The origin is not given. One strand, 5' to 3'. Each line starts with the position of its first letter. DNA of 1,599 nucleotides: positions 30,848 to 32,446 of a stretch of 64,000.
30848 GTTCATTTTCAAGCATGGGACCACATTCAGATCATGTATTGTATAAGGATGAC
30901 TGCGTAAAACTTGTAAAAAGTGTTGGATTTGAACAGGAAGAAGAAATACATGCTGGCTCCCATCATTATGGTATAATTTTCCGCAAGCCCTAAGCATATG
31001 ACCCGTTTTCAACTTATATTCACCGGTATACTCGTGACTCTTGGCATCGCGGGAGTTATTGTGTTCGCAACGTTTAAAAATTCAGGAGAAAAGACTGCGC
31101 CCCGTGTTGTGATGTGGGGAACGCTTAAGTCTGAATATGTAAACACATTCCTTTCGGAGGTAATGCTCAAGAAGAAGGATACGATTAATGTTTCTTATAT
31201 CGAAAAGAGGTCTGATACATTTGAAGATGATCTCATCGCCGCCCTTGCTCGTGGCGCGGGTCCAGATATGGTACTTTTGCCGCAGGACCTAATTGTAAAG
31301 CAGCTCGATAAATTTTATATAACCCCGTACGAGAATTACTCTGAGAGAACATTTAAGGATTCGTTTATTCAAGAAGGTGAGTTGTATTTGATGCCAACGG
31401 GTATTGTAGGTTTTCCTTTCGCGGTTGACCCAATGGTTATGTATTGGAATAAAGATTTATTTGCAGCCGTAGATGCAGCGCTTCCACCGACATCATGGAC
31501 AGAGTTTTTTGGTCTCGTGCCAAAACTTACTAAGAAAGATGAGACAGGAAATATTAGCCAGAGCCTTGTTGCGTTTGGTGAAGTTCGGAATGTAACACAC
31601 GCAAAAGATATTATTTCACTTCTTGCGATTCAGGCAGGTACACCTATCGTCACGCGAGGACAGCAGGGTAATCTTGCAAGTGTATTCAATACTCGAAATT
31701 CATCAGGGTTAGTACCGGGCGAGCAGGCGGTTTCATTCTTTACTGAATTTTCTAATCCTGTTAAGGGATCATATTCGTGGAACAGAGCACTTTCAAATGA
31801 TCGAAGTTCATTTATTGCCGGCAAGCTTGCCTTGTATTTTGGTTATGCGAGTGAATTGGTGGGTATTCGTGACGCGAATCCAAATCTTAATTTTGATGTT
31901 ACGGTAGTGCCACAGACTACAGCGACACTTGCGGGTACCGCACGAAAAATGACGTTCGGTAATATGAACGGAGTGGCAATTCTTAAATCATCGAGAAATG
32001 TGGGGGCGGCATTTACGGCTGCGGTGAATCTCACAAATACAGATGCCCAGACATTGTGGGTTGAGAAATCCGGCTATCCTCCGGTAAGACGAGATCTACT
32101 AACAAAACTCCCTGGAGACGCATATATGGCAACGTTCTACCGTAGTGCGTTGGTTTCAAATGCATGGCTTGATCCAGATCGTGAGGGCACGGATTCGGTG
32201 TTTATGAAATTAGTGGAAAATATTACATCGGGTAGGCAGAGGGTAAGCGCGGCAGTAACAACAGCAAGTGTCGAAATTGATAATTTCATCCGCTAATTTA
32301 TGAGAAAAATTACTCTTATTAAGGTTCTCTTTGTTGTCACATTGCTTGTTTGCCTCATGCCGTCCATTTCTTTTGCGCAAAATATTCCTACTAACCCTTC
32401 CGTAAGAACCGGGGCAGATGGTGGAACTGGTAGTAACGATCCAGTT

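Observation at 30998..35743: Cluster of five paralogous VirB2/TrbC-like two-helix pilin-like genes, co-oriented with a solute-binding-protein-like gene and interrupted by a coiled-coil membrane protein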

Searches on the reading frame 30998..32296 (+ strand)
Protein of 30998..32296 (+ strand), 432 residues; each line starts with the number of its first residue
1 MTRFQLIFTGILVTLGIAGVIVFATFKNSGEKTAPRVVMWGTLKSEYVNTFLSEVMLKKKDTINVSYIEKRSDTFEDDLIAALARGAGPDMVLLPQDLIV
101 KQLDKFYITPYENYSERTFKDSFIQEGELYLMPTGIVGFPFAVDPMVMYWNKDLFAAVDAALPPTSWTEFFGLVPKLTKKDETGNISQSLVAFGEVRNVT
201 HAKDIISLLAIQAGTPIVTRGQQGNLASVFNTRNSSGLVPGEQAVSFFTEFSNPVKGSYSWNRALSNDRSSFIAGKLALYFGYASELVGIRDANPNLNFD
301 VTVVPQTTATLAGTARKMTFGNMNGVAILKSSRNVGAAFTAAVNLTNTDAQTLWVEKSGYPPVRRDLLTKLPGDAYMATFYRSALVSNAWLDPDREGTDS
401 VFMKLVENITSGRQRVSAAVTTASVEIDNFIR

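Call 3: search_protein_families(library=pfam, proteins=[window:30998-32296:+], max_evalue=1)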
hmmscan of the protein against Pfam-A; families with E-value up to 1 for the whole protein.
window:30998-32296:+ (432 aa): 3 families
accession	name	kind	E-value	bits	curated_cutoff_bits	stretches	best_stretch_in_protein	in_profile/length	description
PF13416.11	SBP_bac_8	-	2.1e-22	80.7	27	1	60-367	9-265/279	Bacterial extracellular solute-binding protein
PF01547.30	SBP_bac_1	-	4.8e-17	63.3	26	1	62-351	23-306/307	Bacterial extracellular solute-binding protein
PF21765.4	CUB_A2MG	-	0.018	15.8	27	1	332-361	21-52/62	A2MG, CUB domain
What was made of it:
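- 30998..32296 (+): Solute-binding protein, 432 aa. It has an N-terminal transmembrane anchor with a conserved x(S/T)xFQ(L/I)(I/V) motif and a MalE-like oligosaccharide-binding fold. No permease or ATPase gene is adjacent. It ends 3 nt before pilin 1. Pfam SBP_bac_8 80.7 bits and SBP_bac_1 63.3 bits (call 3).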

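Call 14: search_protein_families(library=ncbifam, proteins=[window:30998-32296:+], max_evalue=0.1)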
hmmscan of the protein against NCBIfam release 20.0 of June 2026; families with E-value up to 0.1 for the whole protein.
window:30998-32296:+ (432 aa): 4 families
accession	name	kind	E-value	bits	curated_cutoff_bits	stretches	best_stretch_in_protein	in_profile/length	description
NF053763.1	ABCarbgalBndGanS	equivalog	1.6e-05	23.9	700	1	37-186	41-185/420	galactooligosaccharide ABC transporter substrate-binding protein GanS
NF007011.0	PRK09474.1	equivalog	3.8e-05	22.7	291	1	58-182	52-170/396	maltose/maltodextrin ABC transporter substrate-binding protein MalE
TIGR03850.1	bind_CPR_0540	equivalog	0.018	13.7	299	0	126-180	148-194/437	carbohydrate ABC transporter substrate-binding protein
NF008211.0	PRK10974.1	equivalog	0.083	11.5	411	0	136-183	138-187/439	sn-glycerol-3-phosphate ABC transporter substrate-binding protein UgpB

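Call 33: find_related_loci(query=A2, collection=genome_contigs, flank=8000)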
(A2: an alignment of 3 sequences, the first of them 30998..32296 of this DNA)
Query A2 (432 aa) in genome_contigs; peptide patterns used: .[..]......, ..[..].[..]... (x = any residue, [..] = any of these).
91 stretches matched a pattern; 12 encode a relative of the query (tblastn E <= 1e-3); 12 distinct loci.
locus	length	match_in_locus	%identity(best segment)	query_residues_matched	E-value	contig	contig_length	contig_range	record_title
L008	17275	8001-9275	63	1-432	0e+0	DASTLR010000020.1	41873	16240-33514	MAG TPA_asm: Candidatus Paceibacterota bacterium isolate SMAG_U3078 k141_306518, whole genome shotgun sequence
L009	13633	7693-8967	63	1-432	0e+0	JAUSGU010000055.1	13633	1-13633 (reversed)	MAG: bacterium isolate E14_metabat.bin.148 E14_k141_855443, whole genome shotgun sequence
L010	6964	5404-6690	62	1-432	0e+0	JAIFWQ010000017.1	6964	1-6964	MAG: Candidatus Parcubacteria bacterium isolate viral-cat_56_12 PAFVLPS_2018_scaffold_55917, whole genome shotgun sequen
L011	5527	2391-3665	62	1-432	0e+0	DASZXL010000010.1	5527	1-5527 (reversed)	MAG TPA_asm: Candidatus Paceibacterota bacterium isolate SMAG_U6182 k141_1103284, whole genome shotgun sequence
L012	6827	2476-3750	60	1-432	0e+0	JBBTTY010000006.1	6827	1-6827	MAG: Patescibacteria group bacterium isolate H51-bin043_1 H51_bin043_1_000000000006, whole genome shotgun sequence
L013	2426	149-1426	61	1-432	0e+0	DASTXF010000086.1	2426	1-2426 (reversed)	MAG TPA_asm: Candidatus Paceibacterota bacterium isolate SMAG_U2407 k141_1363809, whole genome shotgun sequence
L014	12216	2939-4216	60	1-432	1e-177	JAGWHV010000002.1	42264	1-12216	MAG: Patescibacteria group bacterium isolate REEB1 contig-150_994, whole genome shotgun sequence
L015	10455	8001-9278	58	1-432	1e-176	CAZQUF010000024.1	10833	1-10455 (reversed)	MAG TPA_asm: uncultured Candidatus Saccharibacteria bacterium isolate binchicken_co50_64 genome assembly, contig: NODE_7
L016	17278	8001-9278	58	1-432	2e-174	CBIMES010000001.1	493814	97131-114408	MAG TPA_asm: uncultured bacterium isolate SRR16817029_binner123_Refined_20 genome assembly, contig: ERZ27393973.5, whole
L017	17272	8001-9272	57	1-432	4e-169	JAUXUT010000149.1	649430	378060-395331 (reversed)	MAG: bacterium isolate C15_concoct.bin.159_sub C15_k141_471755, whole genome shotgun sequence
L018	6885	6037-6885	67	1-283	1e-129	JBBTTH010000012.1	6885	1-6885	MAG: Patescibacteria group bacterium isolate H32-bin108_1 H32_bin108_1_000000000012, whole genome shotgun sequence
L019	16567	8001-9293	77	1-432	0e+0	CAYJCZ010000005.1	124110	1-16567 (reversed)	MAG TPA_asm: uncultured Candidatus Saccharibacteria bacterium isolate ERP123247_co1_110 genome assembly, contig: NODE_62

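Call 39: find_homologous_proteins(query=window:30998-32296:+, max_evalue=0.00001)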
Query window:30998-32296:+ (432 aa): 1194 proteins with E <= 0.00001 among 8000 candidates; the best 120 are listed.
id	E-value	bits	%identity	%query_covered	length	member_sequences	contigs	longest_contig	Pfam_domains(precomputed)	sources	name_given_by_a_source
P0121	2.2e-283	957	100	100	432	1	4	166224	PF13416.12,PF01547.31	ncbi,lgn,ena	-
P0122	9.3e-247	836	84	100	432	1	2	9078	PF13416.12,PF01547.31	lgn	-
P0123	2.8e-228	776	77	100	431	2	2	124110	PF13416.12,PF01547.31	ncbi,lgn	-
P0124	3.8e-200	683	70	100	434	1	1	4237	PF13416.12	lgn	-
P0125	1.6e-192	658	68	100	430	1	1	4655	PF13416.12,PF01547.31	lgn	-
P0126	1.4e-185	635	67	96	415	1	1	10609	PF13416.12,PF01547.31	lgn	-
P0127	2.7e-185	634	66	100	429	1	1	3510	PF13416.12,PF01547.31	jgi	jgi:ABC-type glycerol-3-phosphate transport system substrate-binding protein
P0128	6.0e-182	623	65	100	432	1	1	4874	PF13416.12,PF01547.31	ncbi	-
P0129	1.2e-180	619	62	100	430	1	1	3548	PF13416.12,PF01547.31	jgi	-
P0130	1.9e-180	618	63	100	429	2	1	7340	PF13416.12,PF01547.31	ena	-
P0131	5.1e-180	617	63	100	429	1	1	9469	PF13416.12,PF01547.31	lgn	-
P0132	6.5e-180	616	63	100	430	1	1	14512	PF13416.12,PF01547.31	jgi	jgi:ABC-type glycerol-3-phosphate transport system substrate-binding protein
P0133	3.1e-179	614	64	100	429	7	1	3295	PF13416.12,PF01547.31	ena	-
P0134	6.1e-178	610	63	100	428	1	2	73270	PF13416.12,PF01547.31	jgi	-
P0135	2.0e-177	608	63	100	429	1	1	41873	PF13416.12,PF01547.31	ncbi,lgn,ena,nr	ncbi:MAG TPA: extracellular solute-binding protein [Candidatus Paceibacterota bacterium]|nr:extracel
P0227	1.7e-122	427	47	100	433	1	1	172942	PF13416.12,PF01547.31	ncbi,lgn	-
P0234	6.0e-121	422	46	99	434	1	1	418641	PF13416.12,PF01547.31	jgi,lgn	jgi:multiple sugar transport system substrate-binding protein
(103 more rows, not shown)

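Call 40: find_encoding_contigs(protein=P0234, flank=10000, max_places=1)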
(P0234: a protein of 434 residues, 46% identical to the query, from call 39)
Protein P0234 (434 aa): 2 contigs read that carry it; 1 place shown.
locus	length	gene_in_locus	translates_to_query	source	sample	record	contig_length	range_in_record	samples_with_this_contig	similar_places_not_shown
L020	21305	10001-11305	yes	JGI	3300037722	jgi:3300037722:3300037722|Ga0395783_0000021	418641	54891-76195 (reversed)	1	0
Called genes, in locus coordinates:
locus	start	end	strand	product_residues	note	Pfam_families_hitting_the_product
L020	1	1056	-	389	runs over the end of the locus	PF02491:SHS2_FTSA, PF11104:PilM_2, PF14450:FtsA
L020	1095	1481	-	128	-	PF02130:YbeY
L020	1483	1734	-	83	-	PF01165:Ribosomal_S21 (weak)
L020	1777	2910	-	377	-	PF03129:HGTP_anticodon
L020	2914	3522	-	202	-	PF10502:Peptidase_S26, PF00717:Peptidase_S24 (faint)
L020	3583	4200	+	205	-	PF01195:Pept_tRNA_hydro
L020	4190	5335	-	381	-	PF21543:CvfB_2nd (faint), PF23459:S1_RRP5 (faint), PF00575:S1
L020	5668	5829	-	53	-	-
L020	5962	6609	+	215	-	PF13483:Lactamase_B_3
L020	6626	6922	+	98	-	-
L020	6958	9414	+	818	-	PF00521:DNA_topoisoIV, PF03989:DNA_gyraseA_C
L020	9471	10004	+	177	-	PF13489:Methyltransf_23, PF01135:PCMT, PF01209:Ubie_methyltran, PF05175:MTS (weak), PF13847:Methyltransf_31, PF08241:Methyltransf_11, PF08242:Methyltransf_12, PF13649:Methyltransf_25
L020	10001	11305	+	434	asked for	PF13416:SBP_bac_8, PF01547:SBP_bac_1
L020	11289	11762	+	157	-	PF04956:TrbC (weak), PF18895:T4SS_pilin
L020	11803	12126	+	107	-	PF18895:T4SS_pilin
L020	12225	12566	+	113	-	PF18895:T4SS_pilin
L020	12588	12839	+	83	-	PF18895:T4SS_pilin (weak)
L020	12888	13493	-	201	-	-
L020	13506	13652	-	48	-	-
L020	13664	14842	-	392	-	-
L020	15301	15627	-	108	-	PF02033:RBFA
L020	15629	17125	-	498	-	PF00009:GTP_EFTU, PF01926:MMR_HSR1, PF22042:EF-G_D2, PF11987:IF-2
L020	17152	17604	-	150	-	PF14584:DUF4446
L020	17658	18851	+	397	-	PF00266:Aminotran_5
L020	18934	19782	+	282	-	PF13365:Trypsin_2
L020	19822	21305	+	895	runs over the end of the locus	PF02861:Clp_N, PF23569:NBD_SMAX1, PF00004:AAA, PF17871:AAA_lid_9, PF00004:AAA, PF07724:AAA_2, PF07728:AAA_5, PF10431:ClpB_D2-small, +7 more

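Call 41: find_encoding_contigs(protein=P0227, flank=10000, max_places=1)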
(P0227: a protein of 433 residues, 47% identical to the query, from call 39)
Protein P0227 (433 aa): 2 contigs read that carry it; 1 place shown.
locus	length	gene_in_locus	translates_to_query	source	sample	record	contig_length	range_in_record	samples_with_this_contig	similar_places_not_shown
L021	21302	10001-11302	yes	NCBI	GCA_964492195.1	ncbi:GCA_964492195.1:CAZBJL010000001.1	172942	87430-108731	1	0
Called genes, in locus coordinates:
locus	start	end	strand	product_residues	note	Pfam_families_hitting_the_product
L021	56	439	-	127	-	PF02130:YbeY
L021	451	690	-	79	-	-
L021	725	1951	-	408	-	PF03129:HGTP_anticodon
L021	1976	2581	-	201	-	PF10502:Peptidase_S26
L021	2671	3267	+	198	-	PF01195:Pept_tRNA_hydro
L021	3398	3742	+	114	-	-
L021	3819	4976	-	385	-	PF00575:S1 (weak), PF21543:CvfB_2nd (faint), PF23459:S1_RRP5 (faint), PF21710:Spt6_S1 (faint), PF24685:OB_RRP5_4th (faint), PF00575:S1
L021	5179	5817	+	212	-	PF13483:Lactamase_B_3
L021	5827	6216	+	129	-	-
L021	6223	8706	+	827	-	PF00521:DNA_topoisoIV, PF03989:DNA_gyraseA_C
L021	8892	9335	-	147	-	-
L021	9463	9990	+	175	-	PF01135:PCMT (weak), PF01209:Ubie_methyltran, PF01728:FtsJ (weak), PF13847:Methyltransf_31, PF08241:Methyltransf_11, PF13649:Methyltransf_25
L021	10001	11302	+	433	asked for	PF01547:SBP_bac_1, PF13416:SBP_bac_8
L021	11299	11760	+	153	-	PF18895:T4SS_pilin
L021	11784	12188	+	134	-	PF04956:TrbC (weak), PF18895:T4SS_pilin (weak)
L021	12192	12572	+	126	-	PF18895:T4SS_pilin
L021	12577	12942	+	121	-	PF18895:T4SS_pilin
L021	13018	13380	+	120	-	PF18895:T4SS_pilin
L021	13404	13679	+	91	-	PF18895:T4SS_pilin (weak)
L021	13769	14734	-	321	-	-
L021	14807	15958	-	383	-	-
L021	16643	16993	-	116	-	PF02033:RBFA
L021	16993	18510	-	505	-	PF00009:GTP_EFTU, PF03193:RsgA_GTPase (faint), PF00071:Ras, PF01926:MMR_HSR1, PF08477:Roc (weak), PF22042:EF-G_D2, PF11987:IF-2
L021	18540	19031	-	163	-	PF14584:DUF4446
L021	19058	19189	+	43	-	-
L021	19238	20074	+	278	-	PF13365:Trypsin_2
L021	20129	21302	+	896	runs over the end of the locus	PF02861:Clp_N, PF23569:NBD_SMAX1, PF00004:AAA, PF17871:AAA_lid_9, PF00004:AAA, PF07724:AAA_2, PF07728:AAA_5, PF10431:ClpB_D2-small, +5 more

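Call 53: search_solved_structures(query=window:30998-32296:+, max_evalue=0.001)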
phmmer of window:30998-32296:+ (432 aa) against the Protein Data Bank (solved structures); distinct sequences matched with E-value up to 0.001: 4.
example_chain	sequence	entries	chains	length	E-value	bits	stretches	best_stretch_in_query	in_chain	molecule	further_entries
4r9f_A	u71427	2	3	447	4.2e-11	45.5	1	76-308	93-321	MBP1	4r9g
5ci5_A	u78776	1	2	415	6.9e-05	25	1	60-370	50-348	Extracellular solute-binding protein family 1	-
4qrz_A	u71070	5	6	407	0.00013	24.1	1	136-180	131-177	ABC-TYPE SUGAR TRANSPORTER | ABC transporter, substrate binding protein (Sugar)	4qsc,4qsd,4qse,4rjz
1elj_A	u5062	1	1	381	0.00093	21.3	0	36-166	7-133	MALTODEXTRIN-BINDING PROTEIN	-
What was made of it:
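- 30998..32296 (+): PDB sequence hit 4r9f, E = 4e-11 (call 53).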

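Call 68: find_related_loci(query=A4, collection=metagenome_contigs, flank=5000)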
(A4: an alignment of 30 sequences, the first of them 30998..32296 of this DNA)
Query A4 (432 aa) in metagenome_contigs; peptide patterns used: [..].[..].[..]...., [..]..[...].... (x = any residue, [..] = any of these).
600 stretches matched a pattern (row limit reached: there are more); 554 encode a relative of the query (tblastn E <= 1e-3); the best 80 are kept; 80 distinct loci.
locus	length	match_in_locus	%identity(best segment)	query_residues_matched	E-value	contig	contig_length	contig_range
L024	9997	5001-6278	64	1-432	0e+0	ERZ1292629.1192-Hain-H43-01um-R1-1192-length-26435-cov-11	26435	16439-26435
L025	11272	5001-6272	61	1-432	0e+0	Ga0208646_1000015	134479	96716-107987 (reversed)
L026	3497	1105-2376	61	1-432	0e+0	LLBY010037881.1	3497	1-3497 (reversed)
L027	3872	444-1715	60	1-432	0e+0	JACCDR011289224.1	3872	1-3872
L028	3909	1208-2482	59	1-432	0e+0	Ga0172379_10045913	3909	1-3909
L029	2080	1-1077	59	68-432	2e-162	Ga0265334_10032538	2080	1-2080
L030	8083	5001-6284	46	2-432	6e-131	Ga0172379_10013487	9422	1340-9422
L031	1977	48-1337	47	1-431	2e-138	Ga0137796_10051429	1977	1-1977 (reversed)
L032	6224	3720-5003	45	1-431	3e-126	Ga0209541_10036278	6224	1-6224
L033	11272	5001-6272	44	1-428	1e-125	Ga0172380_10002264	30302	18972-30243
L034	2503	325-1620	46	4-432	4e-131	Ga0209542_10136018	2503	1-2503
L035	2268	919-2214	46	4-432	1e-130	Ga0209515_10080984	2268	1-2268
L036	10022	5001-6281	42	1-432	1e-121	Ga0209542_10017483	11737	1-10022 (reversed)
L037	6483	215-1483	45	10-432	3e-121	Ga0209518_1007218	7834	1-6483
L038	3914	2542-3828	46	4-432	3e-123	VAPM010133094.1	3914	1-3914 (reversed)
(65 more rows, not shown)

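Call 76: search_protein_families(library=pfam, proteins=[L020:13664-14842:-, L021:14807-15958:-, L019:10234-11280:-, L008:11026-12084:-, L014:5320-6147:-], max_evalue=0.1)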
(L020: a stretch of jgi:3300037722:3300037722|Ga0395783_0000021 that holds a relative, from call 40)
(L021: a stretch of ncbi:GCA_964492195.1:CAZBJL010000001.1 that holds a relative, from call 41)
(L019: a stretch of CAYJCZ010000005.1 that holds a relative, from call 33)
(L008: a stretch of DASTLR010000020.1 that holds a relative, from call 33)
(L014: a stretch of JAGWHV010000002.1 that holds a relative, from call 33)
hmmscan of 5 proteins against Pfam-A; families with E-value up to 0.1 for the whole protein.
L020:13664-14842:- (392 aa): 0 families

L021:14807-15958:- (383 aa): 1 family
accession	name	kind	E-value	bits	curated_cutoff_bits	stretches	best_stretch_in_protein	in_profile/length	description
PF01145.31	Band_7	-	1.4e-05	25.6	23.6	1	159-304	49-174/176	SPFH domain / Band 7 family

L019:10234-11280:- (348 aa): 3 families
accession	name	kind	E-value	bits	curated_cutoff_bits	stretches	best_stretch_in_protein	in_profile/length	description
PF06785.16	UPF0242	-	0.019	15.4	33.5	1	88-222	40-164/194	Uncharacterised protein family (UPF0242) N-terminus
PF10498.14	IFT57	-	0.028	13.9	40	1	124-221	219-316/360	Intra-flagellar transport protein 57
PF07095.16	IgaA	-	0.089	11.3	25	0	84-139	336-392/702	Intracellular growth attenuator protein IgaA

L008:11026-12084:- (352 aa): 6 families
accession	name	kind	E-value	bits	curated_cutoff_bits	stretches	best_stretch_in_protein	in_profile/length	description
PF07544.18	Med9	-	0.01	16.3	26.9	1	123-166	14-52/80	RNA polymerase II transcription mediator complex subunit 9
PF13339.11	AATF-Che1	-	0.026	15.5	24.7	1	108-214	41-133/137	Apoptosis antagonizing transcription factor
PF07730.19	HisKA_3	-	0.035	15.1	24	1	100-141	24-65/68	Histidine kinase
PF10473.14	CENP-F_leu_zip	-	0.039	14.5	34.5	0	136-224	47-137/140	Leucine-rich repeats of kinetochore protein Cenp-F/LEK1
PF06785.16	UPF0242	-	0.05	14.1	33.5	0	53-216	23-146/194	Uncharacterised protein family (UPF0242) N-terminus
PF18757.6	Nmad5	-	0.071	13.6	27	1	118-156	138-176/206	Nucleotide modification associated domain 5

L014:5320-6147:- (275 aa): 3 families
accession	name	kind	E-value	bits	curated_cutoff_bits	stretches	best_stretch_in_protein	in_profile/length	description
PF07464.16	ApoLp-III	-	0.0076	16.8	36.3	1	72-151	22-101/146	Apolipophorin-III precursor (apoLp-III)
PF01387.22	Synuclein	-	0.075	13.7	23.3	0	85-160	49-126/134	Synuclein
PF01442.23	Apolipoprotein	-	0.079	13.1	90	0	62-140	17-95/190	Apolipoprotein A1/A4/E domain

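Call 85: predict_structure(alignment_id=A4)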
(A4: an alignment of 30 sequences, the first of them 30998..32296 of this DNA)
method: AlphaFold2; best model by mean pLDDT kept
length: 432 residues; sequences in the alignment: 30
mean_pLDDT: 89.8   pTM: 0.85
mean pLDDT of the five models: 89.8, 89.8, 88.8, 88.5, 88.2
residues with pLDDT >= 90: 315; 70-90: 92; 50-70: 18; < 50: 7
segments of 3 or more residues with pLDDT < 50: 25-31
pLDDT, mean of each block of 10 residues (from residue 1): 79 77 47 80 94 89 91 93 90 94 94 95 95 96 97 91 91 91 88 91 95 89 89 82 93 88 91 96 96 95 85 71 96 92 95 93 90 90 94 93 95 94 97 92
secondary structure, 60 per line:
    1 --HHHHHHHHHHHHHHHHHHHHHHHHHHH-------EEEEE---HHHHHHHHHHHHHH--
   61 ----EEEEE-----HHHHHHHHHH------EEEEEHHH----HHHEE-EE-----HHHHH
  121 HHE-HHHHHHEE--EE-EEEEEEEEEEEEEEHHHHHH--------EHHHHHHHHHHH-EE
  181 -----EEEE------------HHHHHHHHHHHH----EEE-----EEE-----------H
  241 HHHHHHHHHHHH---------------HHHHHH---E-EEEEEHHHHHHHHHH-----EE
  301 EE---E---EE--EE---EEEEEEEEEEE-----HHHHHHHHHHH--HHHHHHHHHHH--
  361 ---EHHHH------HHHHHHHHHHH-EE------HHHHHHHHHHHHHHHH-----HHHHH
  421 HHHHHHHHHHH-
elements in order: H3-29 E37-41 H45-58 E65-69 H75-84 E91-95 H116-122 H125-130 E138-151 H152-157 H167-177 E186-189 H202-213 E218-220 E226-228 H240-252 H268-273 E279-283 H284-293 E299-302 E319-329 H335-345 H348-358 H365-368 H375-385 H395-410 H416-431
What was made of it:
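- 30998..32296 (+): AlphaFold pLDDT 89.8 (call 85).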

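Call 87: fold_search(model_id=the predicted structure, library=pdb)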
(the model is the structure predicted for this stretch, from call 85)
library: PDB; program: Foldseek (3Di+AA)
matches with E <= 10: 1569; with E <= 0.001: 1117
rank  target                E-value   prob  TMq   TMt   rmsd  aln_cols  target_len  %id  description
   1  4r9g_A                9.9e-22  1.00  0.65  0.70   5.9       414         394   20  CpMnBP1 with Mannotriose Bound (released 2014-10-29)
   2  5ci5_A                1.1e-21  1.00  0.63  0.68   5.3       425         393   20  Crystal Structure of an ABC transporter Solute Binding Protein from Thermotoga Lettingae TMO (Tlet_1705, TARGET EFI-51 (released 2015-07-22)
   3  5ci5_B                1.2e-21  1.00  0.63  0.68   5.5       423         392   19  Crystal Structure of an ABC transporter Solute Binding Protein from Thermotoga Lettingae TMO (Tlet_1705, TARGET EFI-51 (released 2015-07-22)
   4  5f7v_A                1.0e-20  1.00  0.66  0.72   5.1       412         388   16  ABC substrate-binding protein Lmo0181 from Listeria monocytogenes in complex with cycloalternan (released 2016-09-07)
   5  4r9f_A                1.6e-20  1.00  0.63  0.67   6.1       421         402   19  CpMnBP1 with Mannobiose Bound (released 2014-10-29)
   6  3n94_A                2.1e-20  1.00  0.61  0.57   5.7       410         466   17  Crystal structure of human pituitary adenylate cyclase 1 Receptor-short N-terminal extracellular domain (released 2011-06-08)
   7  3w15_C                3.2e-20  1.00  0.67  0.73   8.8       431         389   17  Structure of peroxisomal targeting signal 2 (PTS2) of Saccharomyces cerevisiae 3-ketoacyl-CoA thiolase in complex with (released 2013-07-03)
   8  28qm_A                4.5e-20  1.00  0.68  0.77   4.2       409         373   19  MBP bound to distal DARPin (AHIR dodecamer scaffold system) (released 2026-02-25)
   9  4qrz_A                4.5e-20  1.00  0.65  0.72   5.1       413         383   17  Crystal structure of sugar transporter atu4361 from agrobacterium fabrum c58, target efi-510558, with bound maltotrios (released 2014-07-16)
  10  5v6y_B                4.5e-20  1.00  0.60  0.49   5.8       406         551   18  Crystal structure of the human CLR:RAMP1 extracellular domain heterodimer with bound high-affinity and altered selecti (released 2018-01-31)
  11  3iov_A                4.8e-20  1.00  0.68  0.72   4.7       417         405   18  Huntingtin amino-terminal region with 17 Gln residues - crystal C99 (released 2009-09-29)
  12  6xdj_D                5.1e-20  1.00  0.61  0.69   5.5       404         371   18  Crystal Structure Analysis of MBP-SIN3 (released 2021-06-16)
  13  5ysf_A                5.4e-20  1.00  0.68  0.74   4.7       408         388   18  Crystal structure of beta-1,2-glucooligosaccharide binding protein in complex with sophoropentaose (released 2018-05-02)
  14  7t31_A                6.1e-20  1.00  0.69  0.62   4.2       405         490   18  X-ray Structure of Clostridiodies difficile PilW (released 2022-10-19)
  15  3g7w_A                6.8e-20  1.00  0.62  0.67   5.2       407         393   18  Islet Amyloid Polypeptide (IAPP or Amylin) Residues 1 to 22 fused to Maltose Binding Protein (released 2009-06-23)
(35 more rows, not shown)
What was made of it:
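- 30998..32296 (+): Foldseek top hits are manno-oligosaccharide-, cycloalternan- and maltodextrin-binding proteins, E about 1e-21 (call 87).
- On ABC-importer solute-binding protein (SBP_bac_1 / SBP_bac_8): AlphaFold pLDDT 89.8, with Foldseek E about 1e-21 to oligosaccharide-binding proteins (calls 85, 87).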
